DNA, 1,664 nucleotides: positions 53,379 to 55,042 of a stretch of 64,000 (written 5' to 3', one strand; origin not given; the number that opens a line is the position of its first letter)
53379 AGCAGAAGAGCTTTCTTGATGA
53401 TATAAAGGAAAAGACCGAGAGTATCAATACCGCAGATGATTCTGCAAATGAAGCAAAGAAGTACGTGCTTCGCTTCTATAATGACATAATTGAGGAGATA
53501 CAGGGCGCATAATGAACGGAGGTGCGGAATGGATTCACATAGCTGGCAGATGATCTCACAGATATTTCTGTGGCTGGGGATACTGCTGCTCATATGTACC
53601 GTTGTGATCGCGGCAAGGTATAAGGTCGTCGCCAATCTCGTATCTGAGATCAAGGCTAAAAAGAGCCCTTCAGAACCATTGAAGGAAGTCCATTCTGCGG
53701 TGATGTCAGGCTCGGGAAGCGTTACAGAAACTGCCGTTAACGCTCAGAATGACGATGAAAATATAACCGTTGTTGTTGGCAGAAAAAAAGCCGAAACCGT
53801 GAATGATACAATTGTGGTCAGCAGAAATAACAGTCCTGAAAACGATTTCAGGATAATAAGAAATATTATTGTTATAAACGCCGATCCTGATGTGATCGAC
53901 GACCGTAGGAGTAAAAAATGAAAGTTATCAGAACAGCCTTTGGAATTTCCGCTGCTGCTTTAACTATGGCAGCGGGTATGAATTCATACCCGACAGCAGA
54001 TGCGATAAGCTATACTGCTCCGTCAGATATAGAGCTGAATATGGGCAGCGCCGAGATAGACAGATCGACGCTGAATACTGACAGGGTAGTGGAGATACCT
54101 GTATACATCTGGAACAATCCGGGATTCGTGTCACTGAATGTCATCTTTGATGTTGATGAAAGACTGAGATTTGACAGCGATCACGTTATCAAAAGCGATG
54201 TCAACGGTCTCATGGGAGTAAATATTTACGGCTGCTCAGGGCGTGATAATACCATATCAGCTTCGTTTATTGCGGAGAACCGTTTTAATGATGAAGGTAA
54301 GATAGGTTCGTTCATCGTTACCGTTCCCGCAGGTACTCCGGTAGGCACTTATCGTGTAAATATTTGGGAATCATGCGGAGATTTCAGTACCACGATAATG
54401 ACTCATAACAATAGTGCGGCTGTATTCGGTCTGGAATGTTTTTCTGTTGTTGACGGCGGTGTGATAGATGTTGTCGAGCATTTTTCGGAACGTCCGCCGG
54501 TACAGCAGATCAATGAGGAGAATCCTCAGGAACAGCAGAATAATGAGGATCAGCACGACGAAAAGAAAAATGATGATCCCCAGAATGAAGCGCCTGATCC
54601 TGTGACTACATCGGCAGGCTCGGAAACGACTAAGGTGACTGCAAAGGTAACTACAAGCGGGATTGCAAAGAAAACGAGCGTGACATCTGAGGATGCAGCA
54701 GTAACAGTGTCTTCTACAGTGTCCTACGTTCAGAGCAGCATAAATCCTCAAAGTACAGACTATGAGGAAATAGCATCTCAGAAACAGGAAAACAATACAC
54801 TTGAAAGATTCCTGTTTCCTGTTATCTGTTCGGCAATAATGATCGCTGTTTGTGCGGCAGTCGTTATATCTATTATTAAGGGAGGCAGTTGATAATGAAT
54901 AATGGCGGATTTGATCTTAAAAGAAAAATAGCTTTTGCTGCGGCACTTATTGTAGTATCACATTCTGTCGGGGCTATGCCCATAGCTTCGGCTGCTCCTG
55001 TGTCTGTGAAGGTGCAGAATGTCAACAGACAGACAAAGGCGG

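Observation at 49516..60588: Six-gene operon joining an FHA / PP2C / Hanks-kinase triad to a membrane-anchored cohesin-like protein and a 1883-aa Ig-repeat surface giant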

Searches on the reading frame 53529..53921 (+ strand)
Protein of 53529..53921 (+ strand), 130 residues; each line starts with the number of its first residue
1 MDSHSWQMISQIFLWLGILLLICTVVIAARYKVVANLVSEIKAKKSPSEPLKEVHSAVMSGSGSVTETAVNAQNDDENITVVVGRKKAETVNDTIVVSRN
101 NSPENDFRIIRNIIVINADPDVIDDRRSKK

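Call 3: search_protein_families(library=pfam, proteins=[window:53529-53921:+], max_evalue=0.01)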
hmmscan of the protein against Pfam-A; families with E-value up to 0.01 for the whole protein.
window:53529-53921:+ (130 aa): 0 families
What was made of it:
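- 53529..53921 (+): g4, TseH/TseK-like single-pass protein. N-terminal TM, then a ~90-aa tail predicted to be cytoplasmic (positive-inside rule) with ITVVVG (T80) and DTIVVS (T94). No Pfam hit (call 3).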

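Call 4: search_protein_families(library=ncbifam, proteins=[window:53529-53921:+], max_evalue=0.01)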
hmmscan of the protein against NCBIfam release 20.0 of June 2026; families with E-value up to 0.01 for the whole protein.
window:53529-53921:+ (130 aa): 0 families

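Call 84: search_protein_families(library=padloc, proteins=[window:53529-53921:+], max_evalue=0.001)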
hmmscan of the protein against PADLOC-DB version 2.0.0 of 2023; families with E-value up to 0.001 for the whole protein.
window:53529-53921:+ (130 aa): 0 families

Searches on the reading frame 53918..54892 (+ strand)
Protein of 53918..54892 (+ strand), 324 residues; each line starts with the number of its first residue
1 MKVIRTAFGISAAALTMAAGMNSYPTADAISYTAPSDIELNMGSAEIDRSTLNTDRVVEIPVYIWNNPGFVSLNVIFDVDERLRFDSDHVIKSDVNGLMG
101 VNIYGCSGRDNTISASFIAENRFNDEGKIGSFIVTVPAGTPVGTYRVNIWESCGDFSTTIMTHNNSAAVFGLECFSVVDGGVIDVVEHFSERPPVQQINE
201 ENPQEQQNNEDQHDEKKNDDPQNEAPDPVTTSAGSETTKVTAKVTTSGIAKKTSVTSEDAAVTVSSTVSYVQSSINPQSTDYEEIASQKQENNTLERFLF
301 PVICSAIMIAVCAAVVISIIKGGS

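Call 3: search_protein_families(library=pfam, proteins=[window:53918-54892:+], max_evalue=0.01)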
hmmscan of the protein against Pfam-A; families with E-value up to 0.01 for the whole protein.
window:53918-54892:+ (324 aa): 0 families

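Call 4: search_protein_families(library=ncbifam, proteins=[window:53918-54892:+], max_evalue=0.01)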
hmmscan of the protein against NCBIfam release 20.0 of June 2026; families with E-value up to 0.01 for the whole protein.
window:53918-54892:+ (324 aa): 0 families

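Call 8: find_homologous_proteins(query=window:53918-54892:+)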
Query window:53918-54892:+ (324 aa): 9 proteins with E <= 0.001 among 2031 candidates.
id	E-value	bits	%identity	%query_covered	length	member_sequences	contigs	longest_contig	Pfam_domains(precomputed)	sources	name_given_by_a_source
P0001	6.9e-209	710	100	100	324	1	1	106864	-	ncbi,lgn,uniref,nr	ncbi:MAG: hypothetical protein K6G33_09090 [Ruminococcus sp.]|uniref:hypothetical protein n=1 Tax=Ru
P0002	3.2e-184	629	89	100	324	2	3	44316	-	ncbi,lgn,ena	-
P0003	2.1e-77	278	44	100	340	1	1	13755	-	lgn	-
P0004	1.4e-52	197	46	67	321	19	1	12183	-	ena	-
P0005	1.9e-49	186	36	100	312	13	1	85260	-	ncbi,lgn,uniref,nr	ncbi:hypothetical protein SAMN02910265_02715 [Ruminococcus flavefaciens]|uniref:Cohesin domain-conta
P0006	1.2e-48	184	76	40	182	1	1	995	-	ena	-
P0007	1.8e-48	183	44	67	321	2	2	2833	-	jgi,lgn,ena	-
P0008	1.5e-36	144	33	63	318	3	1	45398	-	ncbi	-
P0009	2.8e-36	143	32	75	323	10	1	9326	-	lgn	-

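Call 9: find_encoding_contigs(protein=P0005, flank=10000, max_places=3)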
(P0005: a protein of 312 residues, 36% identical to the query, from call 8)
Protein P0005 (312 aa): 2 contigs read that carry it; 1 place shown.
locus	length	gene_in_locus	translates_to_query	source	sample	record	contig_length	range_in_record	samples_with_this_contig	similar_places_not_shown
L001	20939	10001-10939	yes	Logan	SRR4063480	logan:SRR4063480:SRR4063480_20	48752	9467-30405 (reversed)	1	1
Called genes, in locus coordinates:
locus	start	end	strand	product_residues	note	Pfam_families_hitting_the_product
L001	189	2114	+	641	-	PF00404:Dockerin_1, PF00079:Serpin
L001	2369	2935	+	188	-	PF04542:Sigma70_r2 (weak), PF08281:Sigma70_r4_2 (weak), PF04545:Sigma70_r4 (weak)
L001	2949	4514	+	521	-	PF03793:PASTA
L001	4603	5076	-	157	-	PF13238:AAA_18 (weak), PF13671:AAA_33, PF13207:AAA_17 (faint)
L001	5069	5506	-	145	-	PF00583:Acetyltransf_1, PF13673:Acetyltransf_10, PF13508:Acetyltransf_7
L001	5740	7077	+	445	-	PF19909:DUF6382, PF16697:Yop-YscD_cpl (weak), PF00498:FHA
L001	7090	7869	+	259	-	PF00481:PP2C (faint), PF13672:PP2C_2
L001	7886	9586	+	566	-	PF00069:Pkinase, PF07714:PK_Tyr_Ser-Thr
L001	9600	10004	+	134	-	-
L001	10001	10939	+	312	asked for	-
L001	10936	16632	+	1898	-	-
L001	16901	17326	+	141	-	PF01242:PTPS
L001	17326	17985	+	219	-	PF13353:Fer4_12, PF04055:Radical_SAM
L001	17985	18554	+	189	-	PF01227:GTP_cyclohydroI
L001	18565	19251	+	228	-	PF00733:Asn_synthase (weak), PF02540:NAD_synthase (weak), PF06508:QueC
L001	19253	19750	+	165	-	PF14489:QueF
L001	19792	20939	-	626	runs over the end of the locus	PF00563:EAL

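Call 10: find_encoding_contigs(protein=P0008, flank=10000, max_places=3)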
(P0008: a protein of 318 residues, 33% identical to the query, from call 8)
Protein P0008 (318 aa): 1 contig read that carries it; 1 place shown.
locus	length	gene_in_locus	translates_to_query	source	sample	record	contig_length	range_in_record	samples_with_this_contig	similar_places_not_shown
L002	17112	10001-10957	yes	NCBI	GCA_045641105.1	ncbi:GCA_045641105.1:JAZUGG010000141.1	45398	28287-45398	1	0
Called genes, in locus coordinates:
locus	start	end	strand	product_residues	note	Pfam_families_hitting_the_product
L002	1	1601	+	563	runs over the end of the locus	PF02368:Big_2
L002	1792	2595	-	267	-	PF06182:ABC2_membrane_6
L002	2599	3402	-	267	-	PF06182:ABC2_membrane_6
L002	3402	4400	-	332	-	PF00005:ABC_tran, PF13304:AAA_21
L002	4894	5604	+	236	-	-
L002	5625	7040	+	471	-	PF19909:DUF6382, PF00498:FHA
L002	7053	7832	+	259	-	PF13672:PP2C_2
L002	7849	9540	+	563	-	PF00069:Pkinase, PF07714:PK_Tyr_Ser-Thr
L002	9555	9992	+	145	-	-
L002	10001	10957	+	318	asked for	-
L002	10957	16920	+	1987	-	-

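Call 21: predict_structure(alignment_id=A1)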
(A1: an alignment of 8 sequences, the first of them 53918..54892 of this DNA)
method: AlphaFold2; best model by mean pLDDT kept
length: 324 residues; sequences in the alignment: 8
mean_pLDDT: 60.0   pTM: 0.51
mean pLDDT of the five models: 60.0, 58.3, 56.8, 52.3, 48.7
residues with pLDDT >= 90: 78; 70-90: 69; 50-70: 28; < 50: 149
segments of 3 or more residues with pLDDT < 50: 1-30, 197-306, 321-324
pLDDT, mean of each block of 10 residues (from residue 1): 35 34 36 75 93 92 85 92 81 83 84 90 85 93 94 88 69 89 88 51 34 30 34 27 27 27 27 24 28 38 46 50 39
secondary structure, 60 per line:
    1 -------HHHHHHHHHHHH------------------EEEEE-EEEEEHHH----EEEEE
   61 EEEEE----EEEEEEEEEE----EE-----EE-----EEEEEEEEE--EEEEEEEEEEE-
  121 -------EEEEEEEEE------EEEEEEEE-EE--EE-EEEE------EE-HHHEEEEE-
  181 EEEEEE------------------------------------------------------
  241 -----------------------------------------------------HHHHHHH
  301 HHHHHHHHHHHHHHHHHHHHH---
elements in order: H8-19 E38-42 E44-48 E56-65 E70-79 E98-106 E109-119 E128-136 E143-150 E159-162 E175-179 E181-186 H294-321
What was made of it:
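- On Cohesin superfamily: The AF2 model is confident over about aa 40-190 (call 21).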

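Call 23: search_solved_structures(query=A1, max_evalue=10, show_alignments=2)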
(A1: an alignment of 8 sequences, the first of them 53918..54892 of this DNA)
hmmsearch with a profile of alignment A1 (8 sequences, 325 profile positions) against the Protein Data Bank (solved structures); distinct sequences matched with E-value up to 10: 13.
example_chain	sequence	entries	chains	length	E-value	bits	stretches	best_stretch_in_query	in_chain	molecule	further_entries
10uv_A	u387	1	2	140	2.1e-05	27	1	36-150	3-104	Cohesin domain number 2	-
10uw_A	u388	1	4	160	0.0019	20.5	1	39-82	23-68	Cohesin domain number 1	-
10ux_A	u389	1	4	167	0.0021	20.4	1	37-164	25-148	Cohesin domain number 2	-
10uy_A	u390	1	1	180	0.88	11.8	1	38-74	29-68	Cohesin domain number 4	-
29vf_O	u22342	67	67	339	1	11.5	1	191-250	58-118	TATA-box-binding protein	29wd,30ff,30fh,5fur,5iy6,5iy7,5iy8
7rja_H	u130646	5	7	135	1.2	11.3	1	190-241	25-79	Ubiquinol--cytochrome-c reductase subunit 6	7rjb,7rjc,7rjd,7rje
4q4v_3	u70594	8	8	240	1.3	11.3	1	123-165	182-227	Coxsackievirus capsid protein VP3 | VP3 | Capsid protein VP3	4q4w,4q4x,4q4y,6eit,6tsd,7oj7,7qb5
6eny_G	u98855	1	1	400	1.7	10.9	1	155-221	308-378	Calreticulin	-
7qpd_C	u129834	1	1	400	1.7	10.9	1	155-221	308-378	Calreticulin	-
8tzo_C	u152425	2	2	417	1.8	10.8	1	155-221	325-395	Calreticulin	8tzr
8as5_A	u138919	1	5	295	2.3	10.4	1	199-290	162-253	Nucleophosmin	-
5uqd_A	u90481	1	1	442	5.3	9.2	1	212-274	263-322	DumPY: shorter than wild-type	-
27pt_A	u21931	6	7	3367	10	8.3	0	200-250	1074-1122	Dynein heavy chain, cytoplasmic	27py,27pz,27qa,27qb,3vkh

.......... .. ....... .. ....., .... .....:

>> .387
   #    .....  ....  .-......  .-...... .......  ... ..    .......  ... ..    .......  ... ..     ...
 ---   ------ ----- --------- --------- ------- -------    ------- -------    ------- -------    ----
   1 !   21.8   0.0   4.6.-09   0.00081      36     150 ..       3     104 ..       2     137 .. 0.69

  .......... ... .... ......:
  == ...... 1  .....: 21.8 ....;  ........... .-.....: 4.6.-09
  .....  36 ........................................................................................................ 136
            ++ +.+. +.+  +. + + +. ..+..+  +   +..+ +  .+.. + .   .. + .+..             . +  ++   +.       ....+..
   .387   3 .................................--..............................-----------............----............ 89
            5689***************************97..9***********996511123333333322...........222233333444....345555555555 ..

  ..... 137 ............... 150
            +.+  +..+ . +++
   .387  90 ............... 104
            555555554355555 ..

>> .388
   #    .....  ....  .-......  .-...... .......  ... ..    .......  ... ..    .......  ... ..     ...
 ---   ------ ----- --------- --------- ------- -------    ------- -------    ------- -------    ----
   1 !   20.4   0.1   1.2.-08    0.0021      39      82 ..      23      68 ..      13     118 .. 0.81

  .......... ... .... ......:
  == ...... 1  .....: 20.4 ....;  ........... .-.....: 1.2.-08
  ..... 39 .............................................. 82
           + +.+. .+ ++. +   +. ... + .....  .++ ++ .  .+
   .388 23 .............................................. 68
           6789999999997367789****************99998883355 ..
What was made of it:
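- Closest known: Non-canonical ruminococcal cohesins and transmembrane-anchored single-cohesin proteins. Same: The best solved-structure sequence hit is a chain named 'Cohesin domain number 2' (10uv_A, call 23).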

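Call 24: fold_search(model_id=the predicted structure, library=pdb)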
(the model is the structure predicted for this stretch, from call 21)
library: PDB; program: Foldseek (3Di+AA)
matches with E <= 10: 1605; with E <= 0.001: 65
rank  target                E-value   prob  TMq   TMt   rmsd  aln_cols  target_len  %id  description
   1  4ums                  5.5e-07  1.00  0.31  0.61   5.7       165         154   13  The crystal structure of the seventh ScaB type I cohesin from Pseudobacteroides cellulosolvens (released 2015-05-06)
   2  3ul4_A                6.2e-07  1.00  0.30  0.63   6.1       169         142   16  Crystal structure of Coh-OlpA(Cthe_3080)-Doc918(Cthe_0918) complex: A novel type I Cohesin-Dockerin complex from Clost (released 2012-11-28)
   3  2xdh                  6.9e-07  1.00  0.28  0.58   5.6       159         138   14  Non-cellulosomal cohesin from the hyperthermophilic archaeon Archaeoglobus fulgidus (released 2010-05-26)
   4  5m2s_A                9.2e-07  1.00  0.34  0.71   4.7       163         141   19  R. flavefaciens' third ScaB cohesin in complex with a group 1 dockerin (released 2017-07-05)
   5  2zf9_D                1.1e-06  1.00  0.39  0.65   6.8       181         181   14  Crystal structure of a type III cohesin module from the cellulosomal ScaE cell-surface anchoring scaffoldin of Ruminoc (released 2008-12-30)
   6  2zf9_A                1.2e-06  1.00  0.39  0.65   6.7       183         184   14  Crystal structure of a type III cohesin module from the cellulosomal ScaE cell-surface anchoring scaffoldin of Ruminoc (released 2008-12-30)
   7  6kgf_A                1.3e-06  1.00  0.34  0.71   3.3       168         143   12  Crystal structure of CaDoc0917(R16D)-CaCohA2 complex at pH 8.2 (released 2020-07-08)
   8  2zf9_B                1.7e-06  1.00  0.37  0.63   6.9       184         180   15  Crystal structure of a type III cohesin module from the cellulosomal ScaE cell-surface anchoring scaffoldin of Ruminoc (released 2008-12-30)
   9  6kgc_A                1.8e-06  1.00  0.33  0.69   4.2       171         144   12  Crystal structure of CaDoc0917(R49D)-CaCohA2 complex at pH 5.4 (released 2020-07-08)
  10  6kge_A                2.2e-06  1.00  0.29  0.61   6.4       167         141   14  Crystal structure of CaDoc0917(R16D)-CaCohA2 complex at pH 5.5 (released 2020-07-08)
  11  6kgd_A                2.4e-06  1.00  0.30  0.61   6.3       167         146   14  Crystal structure of CaDoc0917(R49D)-CaCohA2 complex at pH 8.0 (released 2020-07-08)
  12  4dh2_C                2.4e-06  1.00  0.31  0.58   5.8       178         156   14  Crystal structure of Coh-OlpC(Cthe_0452)-Doc435(Cthe_0435) complex: A novel type I Cohesin-Dockerin complex from Clost (released 2012-11-28)
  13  4fl4_I                2.7e-06  1.00  0.36  0.38   3.8       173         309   17  Scaffoldin conformation and dynamics revealed by a ternary complex from the Clostridium thermocellum cellulosome (released 2012-06-27)
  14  4n2o_G                3.1e-06  1.00  0.34  0.53   4.7       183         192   11  Structure of a novel autonomous cohesin protein from Ruminococcus flavefaciens (released 2013-12-18)
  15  4uyp_C                3.3e-06  1.00  0.35  0.72   3.4       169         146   16  High resolution structure of the third cohesin ScaC in complex with the ScaB dockerin with a mutation in the N-termina (released 2015-04-15)
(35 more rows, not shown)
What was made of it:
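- On Cohesin superfamily: Foldseek's top 44 PDB hits are all cohesins, with E down to 5.5e-7 and target TM-score up to 0.73 (call 24).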

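Call 84: search_protein_families(library=padloc, proteins=[window:53918-54892:+], max_evalue=0.001)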
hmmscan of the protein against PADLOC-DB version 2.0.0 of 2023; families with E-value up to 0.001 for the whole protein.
window:53918-54892:+ (324 aa): 0 families

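Call 97: search_protein_representatives(alignment_id=A1)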
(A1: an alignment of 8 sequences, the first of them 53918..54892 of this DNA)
Query: 8 sequences, 325 profile positions. Proteins with E-value up to 0.001 (for the whole library): 189; up to 1e-10: 92; up to 1e-30: 31. The best 150 are listed.
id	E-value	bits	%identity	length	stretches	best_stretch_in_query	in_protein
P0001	2.8e-147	506.4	-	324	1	1-323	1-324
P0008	5.6e-128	443.0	-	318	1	1-325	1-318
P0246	1.1e-123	428.9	-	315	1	1-325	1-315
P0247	8.6e-111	386.5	-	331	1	1-322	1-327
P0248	2.7e-89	315.9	-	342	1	1-323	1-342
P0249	5.6e-85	301.7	-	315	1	17-324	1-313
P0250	2.2e-84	299.7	-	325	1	1-321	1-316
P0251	6.5e-84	298.2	-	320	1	1-325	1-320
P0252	2.2e-80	286.6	-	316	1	1-318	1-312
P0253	4.1e-78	279.1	-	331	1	1-323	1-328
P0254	3.6e-76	272.7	-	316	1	11-320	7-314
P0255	1.7e-74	267.2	-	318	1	10-318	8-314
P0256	1.6e-73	264.0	-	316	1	12-320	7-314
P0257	2.8e-68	246.8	-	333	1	1-321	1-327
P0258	7.5e-68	245.4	-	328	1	9-320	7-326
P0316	1.8e-16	76.5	-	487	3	46-151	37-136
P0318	4.6e-16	75.2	-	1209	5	52-156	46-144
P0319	1.5e-15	73.6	-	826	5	32-156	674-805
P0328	9.7e-12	61.0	-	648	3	34-149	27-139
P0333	8.1e-11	58.0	-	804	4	54-150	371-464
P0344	5.7e-09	51.9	-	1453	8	53-148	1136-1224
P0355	9.4e-08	47.9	-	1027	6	40-157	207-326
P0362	5.3e-07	45.4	-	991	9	37-72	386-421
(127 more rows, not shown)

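Call 98: search_protein_families(library=pfam, proteins=[P0318, P0319, P0344, P0355, P0362, P0333, P0328, P0316], max_evalue=0.001)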
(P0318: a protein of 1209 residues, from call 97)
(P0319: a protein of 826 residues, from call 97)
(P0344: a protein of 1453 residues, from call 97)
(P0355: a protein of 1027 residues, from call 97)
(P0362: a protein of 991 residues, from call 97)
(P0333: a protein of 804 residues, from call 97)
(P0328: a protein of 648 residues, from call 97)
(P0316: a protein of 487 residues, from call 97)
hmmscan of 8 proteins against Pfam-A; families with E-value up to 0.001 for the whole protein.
P0318 (1209 aa): 4 families
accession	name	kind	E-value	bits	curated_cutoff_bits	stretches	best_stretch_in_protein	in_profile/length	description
PF00963.24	Cohesin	-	7.4e-77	256.7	24.1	7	305-407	3-115/139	Cohesin domain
PF08900.16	AcaB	-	1.1e-06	29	27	0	851-896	101-146/215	Transcriptional regulator AcaB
PF12690.13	BsuPI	-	4.7e-05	23.7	22.9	0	622-650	12-40/101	Intracellular proteinase inhibitor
PF00404.24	Dockerin_1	-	0.00015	22.3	22.9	1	1140-1194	1-56/57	Dockerin type I domain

P0319 (826 aa): 2 families
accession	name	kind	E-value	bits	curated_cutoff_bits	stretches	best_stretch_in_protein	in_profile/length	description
PF07484.17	Collar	-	1.2e-05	25.6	24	0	443-459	9-25/57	Phage Tail Collar Domain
PF23039.2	TMEM132_3rd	-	4.1e-05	23.6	27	0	685-729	10-54/147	TMEM132 cohesin-like domain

P0344 (1453 aa): 2 families
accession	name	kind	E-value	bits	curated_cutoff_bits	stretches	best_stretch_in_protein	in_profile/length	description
PF00963.24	Cohesin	-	5.2e-51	172.9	24.1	7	226-350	3-139/139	Cohesin domain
PF01835.25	MG2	-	3.4e-11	43.8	32.8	0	746-792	31-77/96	MG2 domain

P0355 (1027 aa): 0 families

P0362 (991 aa): 1 family
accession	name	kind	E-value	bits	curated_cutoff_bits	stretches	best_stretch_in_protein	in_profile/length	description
PF12975.13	DUF3859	-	0.00031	21.1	24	0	294-322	66-94/123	Domain of unknown function (DUF3859)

P0333 (804 aa): 2 families
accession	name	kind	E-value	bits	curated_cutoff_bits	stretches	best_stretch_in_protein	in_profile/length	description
PF00963.24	Cohesin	-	2.3e-25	89.9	24.1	3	370-472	12-122/139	Cohesin domain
PF00404.24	Dockerin_1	-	2.4e-07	31.3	22.9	1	724-778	2-53/57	Dockerin type I domain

P0328 (648 aa): 1 family
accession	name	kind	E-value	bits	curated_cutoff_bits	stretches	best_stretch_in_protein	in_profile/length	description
PF00404.24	Dockerin_1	-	5.1e-06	27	22.9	1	567-623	1-54/57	Dockerin type I domain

P0316 (487 aa): 8 families
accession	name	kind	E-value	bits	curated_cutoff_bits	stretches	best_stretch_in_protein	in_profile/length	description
PF00963.24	Cohesin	-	1.1e-15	58.5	24.1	2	34-154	2-132/139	Cohesin domain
PF10633.15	NPCBM_assoc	-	1.7e-05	25.4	24.4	0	118-138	56-76/78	NPCBM-associated, NEW3 domain of alpha-galactosidase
PF15418.12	DUF4625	-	2e-05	25.3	27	0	41-138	30-115/131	Domain of unknown function (DUF4625)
PF22680.2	Glyco_hydro_123_N_2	-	0.00011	22.5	27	0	119-138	122-141/142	Glycoside hydrolase 123 N-terminal domain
PF09608.15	Alph_Pro_TM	-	0.00015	22.1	24.5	0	196-268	98-170/227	Putative transmembrane protein (Alph_Pro_TM)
PF06429.18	Flg_bbr_C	-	0.00016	21.6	23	0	102-118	3-19/46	Flagellar basal body rod FlgEFG protein C-terminal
PF14734.12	DUF4469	-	0.00017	21.9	22.6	0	117-139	65-87/101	Domain of unknown function (DUF4469) with IG-like fold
PF18998.6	Flg_new_2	-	0.00023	21.5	23.6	1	426-471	1-44/73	Divergent InlB B-repeat domain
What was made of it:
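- On Cohesin superfamily: However, the g5 profile hits solved cohesin chains (E 2e-5, call 23) and multi-module proteins that carry Pfam Cohesin x7 plus Dockerin (E 1e-9 to 1e-16, calls 97, 98).
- g5 has a cohesin fold and sequence relatives among Pfam-Cohesin, dockerin-bearing scaffoldins (calls 24, 97, 98).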
